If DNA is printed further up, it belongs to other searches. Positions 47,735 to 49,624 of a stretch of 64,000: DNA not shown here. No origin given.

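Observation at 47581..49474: Split HipA-like kinase module in reversed order (kinase first, HipS-like second), with no HipB visible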

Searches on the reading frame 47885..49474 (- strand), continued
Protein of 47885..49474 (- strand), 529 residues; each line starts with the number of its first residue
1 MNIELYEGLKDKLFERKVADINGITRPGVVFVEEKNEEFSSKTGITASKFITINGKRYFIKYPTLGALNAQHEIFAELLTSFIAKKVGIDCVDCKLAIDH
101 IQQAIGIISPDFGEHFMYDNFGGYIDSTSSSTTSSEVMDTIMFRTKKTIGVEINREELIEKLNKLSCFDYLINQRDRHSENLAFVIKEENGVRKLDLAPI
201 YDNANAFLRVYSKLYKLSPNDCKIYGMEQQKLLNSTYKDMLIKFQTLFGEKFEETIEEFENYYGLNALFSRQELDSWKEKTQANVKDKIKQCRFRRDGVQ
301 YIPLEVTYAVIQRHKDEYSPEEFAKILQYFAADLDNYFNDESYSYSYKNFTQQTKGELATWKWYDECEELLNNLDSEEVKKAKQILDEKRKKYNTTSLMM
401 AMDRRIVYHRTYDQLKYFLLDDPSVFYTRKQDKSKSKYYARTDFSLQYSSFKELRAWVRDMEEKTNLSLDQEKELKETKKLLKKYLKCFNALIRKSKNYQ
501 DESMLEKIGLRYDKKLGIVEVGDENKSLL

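Call 99: search_dna_similar(query=window:47885-49474:-, collection=plasmids, mode=protein, max_evalue=0.001, max_rows=10)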
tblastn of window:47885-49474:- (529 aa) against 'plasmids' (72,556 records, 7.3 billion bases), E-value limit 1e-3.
No match.

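Call 100: find_related_loci(query=A2, collection=viral_contigs, flank=6000)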
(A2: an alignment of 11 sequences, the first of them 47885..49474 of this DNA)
Query A2 (529 aa) in viral_contigs; peptide patterns used: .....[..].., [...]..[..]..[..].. (x = any residue, [..] = any of these).
91 stretches matched a pattern, but none encodes a relative of the query by tblastn (E <= 1e-3).
